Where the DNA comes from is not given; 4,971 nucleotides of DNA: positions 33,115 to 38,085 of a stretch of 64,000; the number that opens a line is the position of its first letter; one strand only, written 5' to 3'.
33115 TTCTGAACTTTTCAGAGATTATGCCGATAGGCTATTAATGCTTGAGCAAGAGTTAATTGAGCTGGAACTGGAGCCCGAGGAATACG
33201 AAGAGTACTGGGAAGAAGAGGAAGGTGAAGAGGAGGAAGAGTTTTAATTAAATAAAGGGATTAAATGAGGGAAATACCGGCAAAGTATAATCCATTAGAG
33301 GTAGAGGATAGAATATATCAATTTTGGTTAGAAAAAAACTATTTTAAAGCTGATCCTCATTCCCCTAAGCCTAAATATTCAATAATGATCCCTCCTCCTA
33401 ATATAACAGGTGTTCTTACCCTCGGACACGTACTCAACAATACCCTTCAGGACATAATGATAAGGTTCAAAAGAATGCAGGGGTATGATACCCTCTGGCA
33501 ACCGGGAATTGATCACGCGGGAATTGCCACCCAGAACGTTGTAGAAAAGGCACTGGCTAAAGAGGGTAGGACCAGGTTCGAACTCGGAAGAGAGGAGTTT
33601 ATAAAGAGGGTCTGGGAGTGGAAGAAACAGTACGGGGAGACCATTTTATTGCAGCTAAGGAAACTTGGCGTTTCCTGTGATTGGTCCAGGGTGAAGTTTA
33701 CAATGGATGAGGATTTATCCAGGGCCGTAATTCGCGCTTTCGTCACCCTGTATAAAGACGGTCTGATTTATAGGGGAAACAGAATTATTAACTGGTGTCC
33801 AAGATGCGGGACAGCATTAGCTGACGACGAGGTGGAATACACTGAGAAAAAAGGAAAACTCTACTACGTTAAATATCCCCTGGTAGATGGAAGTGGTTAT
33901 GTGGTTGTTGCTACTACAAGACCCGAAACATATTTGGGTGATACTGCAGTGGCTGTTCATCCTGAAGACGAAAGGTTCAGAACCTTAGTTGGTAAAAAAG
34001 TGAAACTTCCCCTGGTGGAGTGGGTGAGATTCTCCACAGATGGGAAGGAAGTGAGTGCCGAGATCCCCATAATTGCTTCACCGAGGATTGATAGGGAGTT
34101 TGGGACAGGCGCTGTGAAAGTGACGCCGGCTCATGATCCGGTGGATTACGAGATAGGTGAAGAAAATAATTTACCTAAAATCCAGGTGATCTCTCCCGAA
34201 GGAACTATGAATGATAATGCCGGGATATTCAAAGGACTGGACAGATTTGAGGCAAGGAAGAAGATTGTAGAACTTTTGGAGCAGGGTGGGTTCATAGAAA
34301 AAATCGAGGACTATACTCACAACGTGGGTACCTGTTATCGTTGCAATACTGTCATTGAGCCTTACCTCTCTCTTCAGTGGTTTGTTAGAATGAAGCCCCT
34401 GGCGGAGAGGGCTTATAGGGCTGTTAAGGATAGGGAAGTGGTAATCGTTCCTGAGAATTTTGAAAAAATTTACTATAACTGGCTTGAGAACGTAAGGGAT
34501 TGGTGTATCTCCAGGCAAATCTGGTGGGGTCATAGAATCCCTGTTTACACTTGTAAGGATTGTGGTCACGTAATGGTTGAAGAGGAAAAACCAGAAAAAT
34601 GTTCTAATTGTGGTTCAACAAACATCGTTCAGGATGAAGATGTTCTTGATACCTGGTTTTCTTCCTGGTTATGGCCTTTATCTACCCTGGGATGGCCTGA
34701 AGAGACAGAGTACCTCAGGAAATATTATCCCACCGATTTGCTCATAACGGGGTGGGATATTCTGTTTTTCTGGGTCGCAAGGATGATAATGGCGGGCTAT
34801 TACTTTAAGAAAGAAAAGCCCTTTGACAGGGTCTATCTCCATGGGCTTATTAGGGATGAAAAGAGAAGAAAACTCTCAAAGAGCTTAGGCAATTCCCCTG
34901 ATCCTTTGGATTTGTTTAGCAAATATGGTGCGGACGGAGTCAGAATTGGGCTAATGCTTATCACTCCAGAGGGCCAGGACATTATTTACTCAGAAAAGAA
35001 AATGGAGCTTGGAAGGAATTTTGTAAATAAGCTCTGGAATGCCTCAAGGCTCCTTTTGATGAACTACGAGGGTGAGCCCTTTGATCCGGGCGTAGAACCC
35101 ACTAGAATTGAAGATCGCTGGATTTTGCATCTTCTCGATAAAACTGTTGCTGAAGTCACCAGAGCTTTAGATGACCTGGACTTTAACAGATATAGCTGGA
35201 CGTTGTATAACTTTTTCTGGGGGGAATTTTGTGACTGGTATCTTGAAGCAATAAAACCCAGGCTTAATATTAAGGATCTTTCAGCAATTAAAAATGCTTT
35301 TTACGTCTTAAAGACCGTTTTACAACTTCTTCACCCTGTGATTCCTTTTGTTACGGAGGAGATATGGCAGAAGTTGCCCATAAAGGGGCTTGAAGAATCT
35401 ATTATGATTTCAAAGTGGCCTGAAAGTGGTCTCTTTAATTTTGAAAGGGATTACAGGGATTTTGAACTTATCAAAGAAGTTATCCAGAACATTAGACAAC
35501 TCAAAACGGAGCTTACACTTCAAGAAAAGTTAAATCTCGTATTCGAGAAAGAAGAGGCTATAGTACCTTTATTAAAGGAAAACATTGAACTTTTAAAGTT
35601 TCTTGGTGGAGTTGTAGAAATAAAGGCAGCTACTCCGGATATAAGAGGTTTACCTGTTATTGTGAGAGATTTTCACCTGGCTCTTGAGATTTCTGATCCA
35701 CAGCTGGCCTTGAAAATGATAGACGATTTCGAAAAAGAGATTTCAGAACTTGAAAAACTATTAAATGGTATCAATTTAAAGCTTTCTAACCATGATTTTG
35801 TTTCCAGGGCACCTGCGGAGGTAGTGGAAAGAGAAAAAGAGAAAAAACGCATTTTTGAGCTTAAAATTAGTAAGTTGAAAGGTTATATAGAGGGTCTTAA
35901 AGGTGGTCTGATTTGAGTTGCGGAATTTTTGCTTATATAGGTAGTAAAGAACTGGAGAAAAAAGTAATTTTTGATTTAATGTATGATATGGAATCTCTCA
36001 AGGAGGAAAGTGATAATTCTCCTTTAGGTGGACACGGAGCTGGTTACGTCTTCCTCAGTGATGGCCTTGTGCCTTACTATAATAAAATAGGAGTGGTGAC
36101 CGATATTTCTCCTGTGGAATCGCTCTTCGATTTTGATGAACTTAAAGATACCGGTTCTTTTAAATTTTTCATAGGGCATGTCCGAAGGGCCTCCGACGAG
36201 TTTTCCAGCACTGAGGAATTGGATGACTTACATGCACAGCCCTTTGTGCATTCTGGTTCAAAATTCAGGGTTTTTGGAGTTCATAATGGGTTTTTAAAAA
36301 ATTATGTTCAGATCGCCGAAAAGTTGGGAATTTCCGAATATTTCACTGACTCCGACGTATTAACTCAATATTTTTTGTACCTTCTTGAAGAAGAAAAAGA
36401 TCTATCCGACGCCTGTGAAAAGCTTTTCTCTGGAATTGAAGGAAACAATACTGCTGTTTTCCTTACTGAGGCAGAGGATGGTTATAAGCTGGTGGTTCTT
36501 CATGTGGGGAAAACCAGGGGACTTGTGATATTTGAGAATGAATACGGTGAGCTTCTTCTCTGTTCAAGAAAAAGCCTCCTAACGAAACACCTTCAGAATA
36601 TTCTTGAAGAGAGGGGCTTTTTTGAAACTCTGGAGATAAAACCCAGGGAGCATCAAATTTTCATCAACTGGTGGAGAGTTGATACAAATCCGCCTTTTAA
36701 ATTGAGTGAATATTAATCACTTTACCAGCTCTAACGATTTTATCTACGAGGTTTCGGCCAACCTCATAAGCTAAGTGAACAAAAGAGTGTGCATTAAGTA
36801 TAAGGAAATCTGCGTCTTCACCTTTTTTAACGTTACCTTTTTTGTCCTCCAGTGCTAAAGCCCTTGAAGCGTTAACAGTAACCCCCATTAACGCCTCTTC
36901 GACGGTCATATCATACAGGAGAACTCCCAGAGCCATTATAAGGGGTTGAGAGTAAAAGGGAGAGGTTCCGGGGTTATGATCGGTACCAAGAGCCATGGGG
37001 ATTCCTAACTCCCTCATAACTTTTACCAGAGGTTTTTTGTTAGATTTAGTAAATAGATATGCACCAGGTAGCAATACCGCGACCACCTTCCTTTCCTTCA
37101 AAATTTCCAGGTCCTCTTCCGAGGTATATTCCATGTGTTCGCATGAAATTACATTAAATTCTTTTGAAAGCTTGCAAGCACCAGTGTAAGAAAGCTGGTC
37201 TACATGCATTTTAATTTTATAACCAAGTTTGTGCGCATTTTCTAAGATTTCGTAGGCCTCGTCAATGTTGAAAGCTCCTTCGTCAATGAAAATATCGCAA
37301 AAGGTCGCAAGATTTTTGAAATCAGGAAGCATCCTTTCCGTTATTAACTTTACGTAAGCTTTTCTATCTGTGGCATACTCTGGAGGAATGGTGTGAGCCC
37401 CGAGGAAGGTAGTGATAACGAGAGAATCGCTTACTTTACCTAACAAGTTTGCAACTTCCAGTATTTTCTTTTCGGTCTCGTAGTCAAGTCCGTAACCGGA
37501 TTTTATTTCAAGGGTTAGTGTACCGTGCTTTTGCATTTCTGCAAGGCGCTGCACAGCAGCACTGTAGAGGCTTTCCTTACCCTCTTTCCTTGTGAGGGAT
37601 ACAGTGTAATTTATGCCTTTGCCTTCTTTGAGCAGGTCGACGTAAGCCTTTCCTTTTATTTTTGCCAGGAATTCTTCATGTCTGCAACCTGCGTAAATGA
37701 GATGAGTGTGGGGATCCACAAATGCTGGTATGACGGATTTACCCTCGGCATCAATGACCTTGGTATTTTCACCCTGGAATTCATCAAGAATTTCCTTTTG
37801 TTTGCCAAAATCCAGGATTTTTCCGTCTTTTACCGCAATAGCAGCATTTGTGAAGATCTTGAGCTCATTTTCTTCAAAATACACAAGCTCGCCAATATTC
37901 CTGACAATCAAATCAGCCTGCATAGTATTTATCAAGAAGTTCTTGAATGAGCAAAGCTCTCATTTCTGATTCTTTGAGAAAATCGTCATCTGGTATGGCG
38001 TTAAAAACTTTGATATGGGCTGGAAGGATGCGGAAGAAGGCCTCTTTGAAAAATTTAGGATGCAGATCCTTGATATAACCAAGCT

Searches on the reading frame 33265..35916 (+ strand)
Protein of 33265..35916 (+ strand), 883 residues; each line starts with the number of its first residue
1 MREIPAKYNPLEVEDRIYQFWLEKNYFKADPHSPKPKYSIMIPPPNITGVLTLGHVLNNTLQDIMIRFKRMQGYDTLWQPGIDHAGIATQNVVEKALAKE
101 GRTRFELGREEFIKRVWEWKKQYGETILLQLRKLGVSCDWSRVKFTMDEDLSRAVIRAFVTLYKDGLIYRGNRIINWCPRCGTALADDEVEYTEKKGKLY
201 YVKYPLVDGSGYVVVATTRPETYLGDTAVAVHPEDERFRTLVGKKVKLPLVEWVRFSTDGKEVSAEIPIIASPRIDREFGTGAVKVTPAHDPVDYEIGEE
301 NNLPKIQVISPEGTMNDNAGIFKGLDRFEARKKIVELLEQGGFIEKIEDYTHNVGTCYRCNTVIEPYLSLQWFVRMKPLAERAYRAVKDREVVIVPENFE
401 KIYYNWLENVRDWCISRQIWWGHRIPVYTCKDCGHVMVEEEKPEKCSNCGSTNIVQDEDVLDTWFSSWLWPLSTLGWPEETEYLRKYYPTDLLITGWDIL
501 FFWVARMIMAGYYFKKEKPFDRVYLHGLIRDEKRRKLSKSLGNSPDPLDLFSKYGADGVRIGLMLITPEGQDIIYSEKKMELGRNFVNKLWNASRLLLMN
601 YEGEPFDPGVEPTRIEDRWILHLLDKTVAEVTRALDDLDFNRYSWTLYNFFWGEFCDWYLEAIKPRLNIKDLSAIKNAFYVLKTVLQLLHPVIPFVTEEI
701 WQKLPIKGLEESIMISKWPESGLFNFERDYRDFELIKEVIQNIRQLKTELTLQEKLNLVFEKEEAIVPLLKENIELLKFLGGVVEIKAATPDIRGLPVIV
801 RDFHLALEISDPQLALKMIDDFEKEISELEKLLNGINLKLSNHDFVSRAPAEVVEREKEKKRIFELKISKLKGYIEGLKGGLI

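Call 43: search_protein_families(library=pfam, proteins=[window:33265-35916:+], max_evalue=0.00001)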
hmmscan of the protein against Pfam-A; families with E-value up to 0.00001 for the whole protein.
window:33265-35916:+ (883 aa): 6 families
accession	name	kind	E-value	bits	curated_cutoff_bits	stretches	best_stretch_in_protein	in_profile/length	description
PF00133.28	tRNA-synt_1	-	8.4e-140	466.6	22.7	1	17-573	2-411/414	tRNA synthetases class I (I, L, M and V)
PF08264.19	Anticodon_1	-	8.6e-40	136.5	25.1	1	617-757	1-143/148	Anticodon-binding domain of tRNA ligase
PF09334.17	tRNA-synt_1g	-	5e-18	65.5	20.1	1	46-192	9-137/391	tRNA synthetases class I (M)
PF10458.14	Val_tRNA-synt_C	-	1.6e-12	47.9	25.9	1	823-878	10-65/66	Valyl tRNA synthetase tRNA binding arm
PF13603.12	tRNA-synt_1_2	-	7.1e-08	32.6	25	0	265-315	96-146/185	Leucyl-tRNA synthetase, editing domain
PF21349.2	RUBY_RBDX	-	6.4e-06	26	26.5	0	428-450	1-23/30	Rubrerythrin, rubredoxin-like domain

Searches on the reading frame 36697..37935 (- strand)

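Call 43: search_protein_families(library=pfam, proteins=[window:36697-37935:-], max_evalue=0.00001)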
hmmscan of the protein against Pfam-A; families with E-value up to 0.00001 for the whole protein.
window:36697-37935:- (412 aa): 2 families
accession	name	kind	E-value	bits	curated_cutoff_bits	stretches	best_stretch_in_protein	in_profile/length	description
PF07969.17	Amidohydro_3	-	1.5e-22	81.2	29.7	2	110-406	173-470/472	Amidohydrolase family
PF01979.26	Amidohydro_1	-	2.2e-18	67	25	1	68-405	2-343/345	Amidohydrolase family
